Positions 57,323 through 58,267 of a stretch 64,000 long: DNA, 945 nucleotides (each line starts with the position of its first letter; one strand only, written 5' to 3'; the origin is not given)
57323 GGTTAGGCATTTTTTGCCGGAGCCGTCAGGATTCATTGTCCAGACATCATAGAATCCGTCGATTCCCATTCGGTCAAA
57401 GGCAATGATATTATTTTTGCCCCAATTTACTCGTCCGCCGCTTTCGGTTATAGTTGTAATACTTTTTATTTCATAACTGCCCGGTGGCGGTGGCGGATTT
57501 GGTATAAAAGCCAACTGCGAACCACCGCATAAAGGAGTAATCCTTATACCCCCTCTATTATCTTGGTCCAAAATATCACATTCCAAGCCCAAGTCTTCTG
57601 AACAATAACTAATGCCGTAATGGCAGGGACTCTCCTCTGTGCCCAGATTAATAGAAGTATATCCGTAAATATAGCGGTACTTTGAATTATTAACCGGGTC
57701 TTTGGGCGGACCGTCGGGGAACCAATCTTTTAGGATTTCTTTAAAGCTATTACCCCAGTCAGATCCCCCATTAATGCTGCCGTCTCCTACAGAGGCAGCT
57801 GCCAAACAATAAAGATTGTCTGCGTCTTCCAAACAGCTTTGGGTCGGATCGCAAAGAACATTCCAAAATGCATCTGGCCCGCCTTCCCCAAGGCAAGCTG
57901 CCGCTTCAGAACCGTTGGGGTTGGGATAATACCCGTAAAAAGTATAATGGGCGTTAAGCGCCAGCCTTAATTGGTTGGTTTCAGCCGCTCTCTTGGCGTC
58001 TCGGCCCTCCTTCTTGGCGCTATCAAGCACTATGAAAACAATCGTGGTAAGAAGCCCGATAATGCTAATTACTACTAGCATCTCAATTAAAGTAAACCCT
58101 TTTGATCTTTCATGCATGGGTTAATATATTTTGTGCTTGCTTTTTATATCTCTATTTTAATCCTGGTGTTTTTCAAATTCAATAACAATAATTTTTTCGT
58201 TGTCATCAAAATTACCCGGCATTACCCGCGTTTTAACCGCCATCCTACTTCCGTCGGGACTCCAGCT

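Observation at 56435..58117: Type IV pilin class III signal peptide fused to a TolB-like beta-propeller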

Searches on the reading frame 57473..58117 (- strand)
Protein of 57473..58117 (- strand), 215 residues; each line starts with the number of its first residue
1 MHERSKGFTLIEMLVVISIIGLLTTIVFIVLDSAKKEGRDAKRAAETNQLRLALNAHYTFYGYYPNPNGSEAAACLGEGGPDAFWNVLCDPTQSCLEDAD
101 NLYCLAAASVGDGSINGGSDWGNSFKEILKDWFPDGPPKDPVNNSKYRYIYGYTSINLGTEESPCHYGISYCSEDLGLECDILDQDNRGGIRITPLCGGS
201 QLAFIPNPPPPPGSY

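Call 16: find_homologous_proteins(query=window:57473-58117:-, max_evalue=0.001)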
Query window:57473-58117:- (215 aa): 101 proteins with E <= 0.001 among 393 candidates.
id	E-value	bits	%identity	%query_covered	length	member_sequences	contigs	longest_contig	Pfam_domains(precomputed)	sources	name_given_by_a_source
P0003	1.3e-141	488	96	100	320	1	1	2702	PF07963.18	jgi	-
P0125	2.9e-15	75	51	37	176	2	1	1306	PF07963.18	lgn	-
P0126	6.2e-14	70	56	28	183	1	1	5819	PF07963.18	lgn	-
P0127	6.6e-14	70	57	30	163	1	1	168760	PF07963.18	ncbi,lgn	-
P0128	8.2e-14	70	32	80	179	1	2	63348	PF07963.18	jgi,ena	-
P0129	6.8e-13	67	51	33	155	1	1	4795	PF07963.18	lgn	-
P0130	7.7e-13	67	53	32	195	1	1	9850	PF07963.18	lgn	-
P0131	8.0e-13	67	36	80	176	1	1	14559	PF07963.18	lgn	-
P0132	9.6e-13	66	51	35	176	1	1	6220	PF07963.18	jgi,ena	-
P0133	7.6e-12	63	33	72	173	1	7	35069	PF07963.18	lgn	-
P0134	9.0e-12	63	41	47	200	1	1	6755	PF07963.18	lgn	-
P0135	1.4e-11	62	46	37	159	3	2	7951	PF07963.18,PF08334.17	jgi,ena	jgi:general secretion pathway protein G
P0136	1.5e-11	62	43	42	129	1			PF07963.18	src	-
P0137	1.5e-11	62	39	53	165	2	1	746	PF07963.18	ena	-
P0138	1.8e-11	62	41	38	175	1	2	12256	PF07963.18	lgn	-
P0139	3.4e-11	61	51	31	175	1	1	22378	PF07963.18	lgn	-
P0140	4.8e-11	61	36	70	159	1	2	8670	PF07963.18,PF08334.17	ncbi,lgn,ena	-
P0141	6.2e-11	60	37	54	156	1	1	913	PF07963.18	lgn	-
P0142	6.8e-11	60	35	73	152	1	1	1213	PF07963.18,PF08334.17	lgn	-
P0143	6.8e-11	60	45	34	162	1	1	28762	PF07963.18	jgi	-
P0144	6.9e-11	60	50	32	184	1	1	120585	PF07963.18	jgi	jgi:prepilin-type N-terminal cleavage/methylation domain-containing protein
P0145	6.9e-11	60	40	42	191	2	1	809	PF07963.18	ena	-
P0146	8.8e-11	60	56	28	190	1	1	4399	PF07963.18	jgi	-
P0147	1.1e-10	60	47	35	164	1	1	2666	PF07963.18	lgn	-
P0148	1.1e-10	60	46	37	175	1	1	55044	PF07963.18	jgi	jgi:prepilin-type N-terminal cleavage/methylation domain-containing protein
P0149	1.3e-10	59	51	34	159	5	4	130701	PF07963.18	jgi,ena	jgi:prepilin-type N-terminal cleavage/methylation domain-containing protein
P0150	1.6e-10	59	54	30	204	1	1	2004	PF07963.18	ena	-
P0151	1.8e-10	59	29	82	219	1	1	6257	PF07963.18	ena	-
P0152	1.9e-10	59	55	30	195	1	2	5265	PF07963.18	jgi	jgi:prepilin-type N-terminal cleavage/methylation domain-containing protein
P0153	2.8e-10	58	49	42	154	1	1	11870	PF07963.18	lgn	-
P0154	2.8e-10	58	58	29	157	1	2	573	PF07963.18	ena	-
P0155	2.9e-10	58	53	30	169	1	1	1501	PF07963.18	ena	-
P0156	2.9e-10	58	59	29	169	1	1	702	PF07963.18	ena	-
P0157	3.5e-10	58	50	33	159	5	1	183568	PF07963.18,PF08334.17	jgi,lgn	jgi:general secretion pathway protein G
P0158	1.2e-9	56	49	33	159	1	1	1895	PF07963.18,PF08334.17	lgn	-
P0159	1.4e-9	56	47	35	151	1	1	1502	PF07963.18,PF08334.17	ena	-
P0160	1.6e-9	56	49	30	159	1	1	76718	PF07963.18,PF08334.17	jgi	jgi:general secretion pathway protein G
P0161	2.1e-9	55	34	68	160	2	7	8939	PF07963.18,PF08334.17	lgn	-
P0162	2.2e-9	55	42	33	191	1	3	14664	PF07963.18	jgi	jgi:prepilin-type N-terminal cleavage/methylation domain-containing protein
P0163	2.4e-9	55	48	29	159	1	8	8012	PF07963.18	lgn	-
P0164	6.6e-9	54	49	35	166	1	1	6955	PF07963.18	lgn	-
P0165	7.9e-9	53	48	30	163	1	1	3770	PF07963.18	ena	-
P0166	8.0e-9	53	48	38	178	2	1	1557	PF07963.18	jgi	jgi:prepilin-type N-terminal cleavage/methylation domain-containing protein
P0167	8.9e-9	53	52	29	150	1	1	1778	PF07963.18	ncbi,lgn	-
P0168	1.0e-8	53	43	40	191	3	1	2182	PF07963.18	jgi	jgi:prepilin-type N-terminal cleavage/methylation domain-containing protein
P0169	1.0e-8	53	52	28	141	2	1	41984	PF07963.18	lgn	-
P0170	1.8e-8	52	44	35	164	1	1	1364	PF07963.18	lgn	-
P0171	2.0e-8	52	32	71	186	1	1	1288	PF07963.18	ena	-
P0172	2.1e-8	52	43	37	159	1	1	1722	PF07963.18,PF08334.17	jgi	jgi:general secretion pathway protein G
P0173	2.2e-8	52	46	31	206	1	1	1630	PF07963.18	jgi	jgi:prepilin-type N-terminal cleavage/methylation domain-containing protein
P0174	2.9e-8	52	45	23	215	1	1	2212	PF07963.18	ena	-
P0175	4.0e-8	51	48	30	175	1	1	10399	PF07963.18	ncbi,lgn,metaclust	metaclust:status=active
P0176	4.0e-8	51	46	37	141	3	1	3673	PF07963.18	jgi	jgi:prepilin-type N-terminal cleavage/methylation domain-containing protein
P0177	4.3e-8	51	51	28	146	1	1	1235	PF07963.18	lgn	-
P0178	4.4e-8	51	42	40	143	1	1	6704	PF07963.18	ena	-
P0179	4.5e-8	51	52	29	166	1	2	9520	PF07963.18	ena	-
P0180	6.8e-8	50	32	68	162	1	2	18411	PF07963.18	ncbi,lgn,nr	ncbi:MAG: prepilin-type N-terminal cleavage/methylation domain-containing protein [Candidatus Paceba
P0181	8.6e-8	50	48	29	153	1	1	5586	PF07963.18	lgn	-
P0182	9.4e-8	50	45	34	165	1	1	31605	PF07963.18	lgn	-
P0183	1.2e-7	50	48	28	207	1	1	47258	PF07963.18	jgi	jgi:prepilin-type N-terminal cleavage/methylation domain-containing protein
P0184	3.8e-7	48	51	26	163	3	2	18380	PF07963.18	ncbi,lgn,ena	-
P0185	5.3e-7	48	54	30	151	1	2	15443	PF07963.18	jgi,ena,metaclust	metaclust:\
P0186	5.6e-7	47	50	28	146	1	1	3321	PF07963.18,PF08334.17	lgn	-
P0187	9.1e-7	47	32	70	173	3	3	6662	PF07963.18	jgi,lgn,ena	-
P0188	1.2e-6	46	51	32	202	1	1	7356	PF07963.18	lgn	-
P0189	1.5e-6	46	42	35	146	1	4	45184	PF07963.18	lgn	-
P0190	1.5e-6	46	46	35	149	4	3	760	PF07963.18,PF08334.17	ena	-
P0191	1.6e-6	46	48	26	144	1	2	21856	PF07963.18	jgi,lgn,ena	-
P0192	1.9e-6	46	33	53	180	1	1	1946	PF07963.18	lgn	-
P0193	2.6e-6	45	45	30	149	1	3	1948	PF07963.18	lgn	-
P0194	3.0e-6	45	32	39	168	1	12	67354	PF07963.18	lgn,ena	-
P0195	3.3e-6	45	48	26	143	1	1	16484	PF07963.18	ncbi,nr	ncbi:MAG TPA: type II secretion system protein [Candidatus Bathyarchaeia archaeon]|nr:type II secret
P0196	6.4e-6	44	38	36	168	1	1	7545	PF07963.18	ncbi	ncbi:MAG: type II secretion system protein [Patescibacteria group bacterium]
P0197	7.2e-6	44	32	61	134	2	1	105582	PF07963.18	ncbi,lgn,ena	ncbi:MAG: type II secretion system protein [Candidatus Shapirobacteria bacterium]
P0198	8.3e-6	44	41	30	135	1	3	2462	PF07963.18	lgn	-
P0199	1.0e-5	43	42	37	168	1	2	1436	PF07963.18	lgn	-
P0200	1.0e-5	43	44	31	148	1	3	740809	PF07963.18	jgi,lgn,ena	-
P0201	1.1e-5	43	56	22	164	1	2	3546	PF07963.18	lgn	-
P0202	1.6e-5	43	32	51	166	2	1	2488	PF07963.18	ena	-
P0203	1.7e-5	43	51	25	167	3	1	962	PF07963.18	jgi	jgi:prepilin-type N-terminal cleavage/methylation domain-containing protein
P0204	1.8e-5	43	41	33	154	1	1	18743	PF07963.18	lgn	-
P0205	1.9e-5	42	47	26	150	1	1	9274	PF07963.18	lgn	-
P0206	2.0e-5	42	44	34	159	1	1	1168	PF07963.18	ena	-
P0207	2.6e-5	42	40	38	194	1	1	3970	PF07963.18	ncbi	-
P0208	2.7e-5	42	45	30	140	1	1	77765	PF07963.18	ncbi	ncbi:type II secretion system protein [Patescibacteria group bacterium]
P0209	3.0e-5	42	39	34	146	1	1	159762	PF07963.18,PF08334.17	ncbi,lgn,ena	-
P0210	3.0e-5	42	53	23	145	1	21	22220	PF07963.18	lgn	-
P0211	4.4e-5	41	45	39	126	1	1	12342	PF07963.18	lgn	-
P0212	4.4e-5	41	46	29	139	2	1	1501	PF07963.18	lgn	-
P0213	6.6e-5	41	29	67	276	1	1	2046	PF07963.18,PF08334.17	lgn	-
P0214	7.9e-5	40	50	24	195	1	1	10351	PF07963.18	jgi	jgi:prepilin-type N-terminal cleavage/methylation domain-containing protein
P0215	1.6e-4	39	46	29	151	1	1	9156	PF07963.18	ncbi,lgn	-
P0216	1.6e-4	39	42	29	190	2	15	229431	PF07963.18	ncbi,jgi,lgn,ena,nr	ncbi:type II secretion system protein [Candidatus Kaiserbacteria bacterium]|nr:type II secretion sys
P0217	1.8e-4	39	38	32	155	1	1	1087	PF07963.18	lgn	-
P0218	1.8e-4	39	48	24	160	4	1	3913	PF07963.18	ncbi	-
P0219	3.2e-4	38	41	33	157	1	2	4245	PF07963.18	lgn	-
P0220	3.8e-4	38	43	30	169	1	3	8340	PF07963.18,PF08334.17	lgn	-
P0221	3.8e-4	38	42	36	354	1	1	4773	PF07963.18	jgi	jgi:prepilin-type N-terminal cleavage/methylation domain-containing protein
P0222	4.2e-4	38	43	32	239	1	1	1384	PF07963.18,PF07596.17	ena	-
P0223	6.3e-4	37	41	32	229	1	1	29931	PF07963.18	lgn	-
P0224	6.7e-4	37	30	65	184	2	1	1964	PF07963.18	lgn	-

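Call 26: find_related_loci(query=window:57473-58117:-, collection=genome_contigs, flank=10000)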
Query window:57473-58117:- (215 aa) in genome_contigs; peptide patterns used: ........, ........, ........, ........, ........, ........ (x = any residue, [..] = any of these).
37 stretches matched a pattern, but none encodes a relative of the query by tblastn (E <= 1e-3).

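Call 32: predict_structure(alignment_id=A4)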
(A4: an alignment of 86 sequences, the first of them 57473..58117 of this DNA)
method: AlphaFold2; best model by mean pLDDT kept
length: 215 residues; sequences in the alignment: 86
mean_pLDDT: 68.7   pTM: 0.64
mean pLDDT of the five models: 68.7, 68.5, 67.5, 67.2, 66.2
residues with pLDDT >= 90: 56; 70-90: 52; 50-70: 34; < 50: 73
segments of 3 or more residues with pLDDT < 50: 72-96, 98-118, 181-204
pLDDT, mean of each block of 10 residues (from residue 1): 75 96 97 94 92 91 81 46 42 44 43 47 84 90 70 75 73 75 44 44 51 51
secondary structure, 60 per line:
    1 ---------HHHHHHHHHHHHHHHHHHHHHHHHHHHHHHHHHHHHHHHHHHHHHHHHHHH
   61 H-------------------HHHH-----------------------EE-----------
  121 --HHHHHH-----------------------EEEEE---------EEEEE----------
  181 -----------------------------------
elements in order: H10-61 H81-84 H123-128 E152-156 E166-170

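Call 35: fold_search(model_id=the predicted structure, library=pdb)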
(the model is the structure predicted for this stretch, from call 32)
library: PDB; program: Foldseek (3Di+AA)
matches with E <= 10: 17; with E <= 0.001: 0
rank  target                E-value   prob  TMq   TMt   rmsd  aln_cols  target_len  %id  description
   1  3s0t_A                3.1e+00  0.11  0.25  0.29   9.4       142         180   12  Crystal structure of the CofA Type IV pilin subunit from enterotoxigenic E. coli (released 2012-04-11)
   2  4guz_A                5.4e+00  0.02  0.09  0.07   4.3        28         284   14  Structure of the arylamine N-acetyltransferase from Mycobacterium abscessus (released 2013-10-23)
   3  1ay2_A                6.1e+00  0.25  0.24  0.32   2.3        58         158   24  STRUCTURE OF THE FIBER-FORMING PROTEIN PILIN AT 2.6 ANGSTROMS RESOLUTION (released 1998-04-29)
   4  7l5r_A                6.5e+00  0.01  0.08  0.07  12.1        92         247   18  Crystal Structure of the Oxacillin-hydrolyzing Class D Extended-spectrum Beta-lactamase OXA-14 from Pseudomonas aerugi (released 2021-12-29)
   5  4lw9_A                6.9e+00  0.08  0.23  0.40  10.7       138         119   14  Crystal structure of Vibrio cholera major pseudopilin EpsG (released 2014-07-16)
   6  3gn9_A                6.9e+00  0.04  0.22  0.40  14.1       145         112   15  Crystal structure of the major pseudopilin from the type 2 secretion system of Vibrio vulnificus (released 2009-07-28)
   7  2wkh_A                7.3e+00  0.01  0.10  0.09  14.0        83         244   18  Crystal structure of the acyl-enzyme OXA-10 K70C-Ampicillin at pH 7 (released 2010-08-25)
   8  6skq_A                7.8e+00  0.00  0.10  0.09  14.5        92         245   18  OXA-655_MEM. Structural insights into the enhanced carbapenemase efficiency of OXA-655 compared to OXA-10. (released 2019-09-18)
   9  1ewz_A                8.3e+00  0.01  0.09  0.08  14.0        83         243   18  CRYSTAL STRUCTURE OF THE OXA-10 BETA-LACTAMASE FROM PSEUDOMONAS AERUGINOSA (released 2000-11-01)
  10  9ixn_B                8.3e+00  0.00  0.10  0.09  14.4        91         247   19  Crystal structure of OXA-10 (released 2024-10-23)
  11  1e4d_B                8.8e+00  0.00  0.10  0.09  13.6        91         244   14  Structure of OXA10 beta-lactamase at pH 8.3 (released 2001-01-12)
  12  6n29_B                9.3e+00  0.02  0.11  0.06   3.3        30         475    7  Crystal structure of monomeric von Willebrand Factor D`D3 assembly (released 2019-01-23)
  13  4ixj_A                9.3e+00  0.01  0.14  0.14  11.3        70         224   21  The structure of PilJ, a Type IV pilin from Clostridium difficile (released 2014-01-01)
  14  7utd_A                9.3e+00  0.01  0.11  0.05   9.0        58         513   12  The 2.19-angstrom CryoEM structure of the [NiFe]-hydrogenase Huc from Mycobacterium smegmatis - Complex minus stalk (released 2023-01-04)
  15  7b3u_B                9.3e+00  0.01  0.09  0.08  14.0        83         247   18  OXA-10 beta-lactamase with covalent modification (released 2022-01-12)
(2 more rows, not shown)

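Call 37: search_solved_structures(query=A4, max_evalue=0.01, show_alignments=3)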
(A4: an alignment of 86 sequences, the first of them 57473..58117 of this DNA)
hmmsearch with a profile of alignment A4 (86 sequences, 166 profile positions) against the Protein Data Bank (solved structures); distinct sequences matched with E-value up to 0.01: 31.
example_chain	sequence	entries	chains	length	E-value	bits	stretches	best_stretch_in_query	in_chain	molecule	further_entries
9egp_A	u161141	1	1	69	2.6e-20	77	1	4-67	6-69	Geopilin domain 1 protein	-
7tgg_A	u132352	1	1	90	1.5e-19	74.5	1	4-68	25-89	Geopilin domain 1 protein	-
2m7g_A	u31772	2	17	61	1.4e-16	64.9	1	9-68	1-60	Geopilin domain 1 protein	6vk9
5wda_A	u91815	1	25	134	2.4e-16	64.1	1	9-103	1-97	General secretion pathway protein G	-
6xxd_A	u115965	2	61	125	2.3e-14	57.7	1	9-75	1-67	PilA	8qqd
2hi2_A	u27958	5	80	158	5e-12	50.1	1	9-134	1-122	Fimbrial protein | PilA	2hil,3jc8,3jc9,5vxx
1ay2_A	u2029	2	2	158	9.6e-12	49.1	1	9-134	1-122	TYPE 4 PILIN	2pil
8pfb_G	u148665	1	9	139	1.1e-11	48.9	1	9-105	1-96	Type IV pilin PilE1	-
5kua_A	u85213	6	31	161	2.3e-11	47.9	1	9-98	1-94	pilin | Neisseria meningitidis PilE variant SB-GATDH | Neisseria meningitidis PilE, SB-DATDH variant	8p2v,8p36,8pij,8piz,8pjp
8tj2_C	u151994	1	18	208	3.2e-11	47.4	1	9-68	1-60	Type IV major pilin protein PilA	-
8p3b_A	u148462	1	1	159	4e-11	47.1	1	9-93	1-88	Fimbrial protein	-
6gv9_A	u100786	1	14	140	1.5e-09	42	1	9-75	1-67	Prepilin peptidase-dependent protein D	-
9laa_A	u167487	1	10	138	2.5e-08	38.1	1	1-33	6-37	Type IV pilin protein PilA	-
6xxe_A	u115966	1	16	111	3.1e-08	37.7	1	9-76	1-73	Uncharacterized protein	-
8qqj_J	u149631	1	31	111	3.2e-08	37.7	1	9-76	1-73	Type IV narrow pilus major component PilA5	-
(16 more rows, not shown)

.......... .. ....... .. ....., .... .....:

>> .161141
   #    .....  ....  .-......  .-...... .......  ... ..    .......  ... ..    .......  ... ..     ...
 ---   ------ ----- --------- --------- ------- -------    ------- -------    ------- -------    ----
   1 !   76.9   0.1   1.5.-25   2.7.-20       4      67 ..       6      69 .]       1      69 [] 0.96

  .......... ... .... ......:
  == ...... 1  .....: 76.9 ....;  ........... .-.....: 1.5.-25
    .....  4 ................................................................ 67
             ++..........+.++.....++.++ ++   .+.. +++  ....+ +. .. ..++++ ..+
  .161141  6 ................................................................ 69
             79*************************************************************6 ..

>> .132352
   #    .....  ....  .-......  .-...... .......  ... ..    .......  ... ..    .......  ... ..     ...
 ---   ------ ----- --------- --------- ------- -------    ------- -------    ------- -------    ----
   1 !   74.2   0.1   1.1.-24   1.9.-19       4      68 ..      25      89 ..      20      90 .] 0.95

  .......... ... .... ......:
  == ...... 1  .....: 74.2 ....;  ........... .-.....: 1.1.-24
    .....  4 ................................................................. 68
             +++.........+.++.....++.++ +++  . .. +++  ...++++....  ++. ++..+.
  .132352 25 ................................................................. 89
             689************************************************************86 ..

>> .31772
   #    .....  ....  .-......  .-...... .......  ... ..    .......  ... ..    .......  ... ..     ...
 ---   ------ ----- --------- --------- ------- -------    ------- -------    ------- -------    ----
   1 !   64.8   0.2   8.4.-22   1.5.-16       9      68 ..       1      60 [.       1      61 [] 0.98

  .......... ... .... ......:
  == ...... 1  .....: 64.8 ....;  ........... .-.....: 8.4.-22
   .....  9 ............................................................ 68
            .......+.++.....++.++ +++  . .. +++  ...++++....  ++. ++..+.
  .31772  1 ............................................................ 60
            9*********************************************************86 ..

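Call 41: find_related_loci(query=window:57473-58117:-, collection=metagenome_contigs, flank=10000)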
Query window:57473-58117:- (215 aa) in metagenome_contigs; peptide patterns used: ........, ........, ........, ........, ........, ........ (x = any residue, [..] = any of these).
77 stretches matched a pattern; 2 encode a relative of the query (tblastn E <= 1e-3); 2 distinct loci.
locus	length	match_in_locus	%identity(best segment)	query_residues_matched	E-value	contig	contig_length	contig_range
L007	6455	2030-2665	90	1-214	1e-130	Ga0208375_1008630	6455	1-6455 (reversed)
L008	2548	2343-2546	88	1-68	1e-37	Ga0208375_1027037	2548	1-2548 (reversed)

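Call 58: find_encoding_contigs(protein=P0128, flank=10000, max_places=2)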
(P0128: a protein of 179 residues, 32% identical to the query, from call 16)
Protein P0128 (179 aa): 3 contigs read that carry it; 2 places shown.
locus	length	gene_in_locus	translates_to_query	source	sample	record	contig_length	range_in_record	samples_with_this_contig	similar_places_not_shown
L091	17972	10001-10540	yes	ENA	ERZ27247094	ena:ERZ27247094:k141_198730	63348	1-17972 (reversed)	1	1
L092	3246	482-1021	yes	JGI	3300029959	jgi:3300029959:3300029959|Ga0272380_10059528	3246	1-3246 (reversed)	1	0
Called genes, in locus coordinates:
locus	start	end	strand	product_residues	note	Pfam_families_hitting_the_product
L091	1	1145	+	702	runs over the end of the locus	PF01935:DUF87 (weak), PF10412:TrwB_AAD_bind, PF23477:zf_Tbcl_2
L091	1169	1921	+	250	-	PF02811:PHP, PF13263:PHP_C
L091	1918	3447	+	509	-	PF13632:Glyco_trans_2_3 (weak)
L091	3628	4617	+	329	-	PF04892:VanZ-LLP1 (weak), PF02677:QueH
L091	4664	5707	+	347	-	PF00437:T2SSE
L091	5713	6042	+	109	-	-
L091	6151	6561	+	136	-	-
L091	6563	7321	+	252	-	PF18900:DUF5656 (weak)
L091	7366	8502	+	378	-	PF13180:PDZ_2, PF00595:PDZ (weak), PF17820:PDZ_6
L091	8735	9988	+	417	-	PF00162:PGK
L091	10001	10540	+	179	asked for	PF07963:N_methyl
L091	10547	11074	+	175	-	PF07963:N_methyl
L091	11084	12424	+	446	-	PF03952:Enolase_N, PF00113:Enolase_C, PF13378:MR_MLE_C (weak)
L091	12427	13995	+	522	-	PF01676:Metalloenzyme, PF06415:iPGM_N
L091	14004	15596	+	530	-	PF01676:Metalloenzyme, PF06415:iPGM_N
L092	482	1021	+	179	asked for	PF07963:N_methyl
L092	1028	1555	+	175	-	PF07963:N_methyl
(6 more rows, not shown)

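Call 59: find_encoding_contigs(protein=P0131, flank=10000, max_places=2)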
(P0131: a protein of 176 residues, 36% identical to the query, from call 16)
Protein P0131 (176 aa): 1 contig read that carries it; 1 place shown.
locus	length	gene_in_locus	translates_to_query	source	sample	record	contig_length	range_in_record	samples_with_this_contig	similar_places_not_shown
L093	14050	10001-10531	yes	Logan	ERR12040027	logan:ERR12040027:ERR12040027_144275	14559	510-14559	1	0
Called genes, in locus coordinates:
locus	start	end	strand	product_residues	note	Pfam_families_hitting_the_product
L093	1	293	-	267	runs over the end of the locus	?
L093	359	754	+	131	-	PF01475:FUR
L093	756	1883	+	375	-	PF07907:YibE_F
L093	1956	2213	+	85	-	PF04226:Transgly_assoc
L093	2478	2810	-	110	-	-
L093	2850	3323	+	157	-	PF00588:SpoU_methylase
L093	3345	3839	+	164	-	PF07963:N_methyl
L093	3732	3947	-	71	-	-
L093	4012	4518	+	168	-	-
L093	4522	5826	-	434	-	PF08245:Mur_ligase_M, PF02875:Mur_ligase_C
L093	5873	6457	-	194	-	PF01330:RuvA_N, PF14520:HHH_5, PF07499:RuvA_C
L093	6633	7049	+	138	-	-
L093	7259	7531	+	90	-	PF01649:Ribosomal_S20p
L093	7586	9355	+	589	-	PF02412:TSP_3 (faint), PF18895:T4SS_pilin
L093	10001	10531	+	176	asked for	PF07963:N_methyl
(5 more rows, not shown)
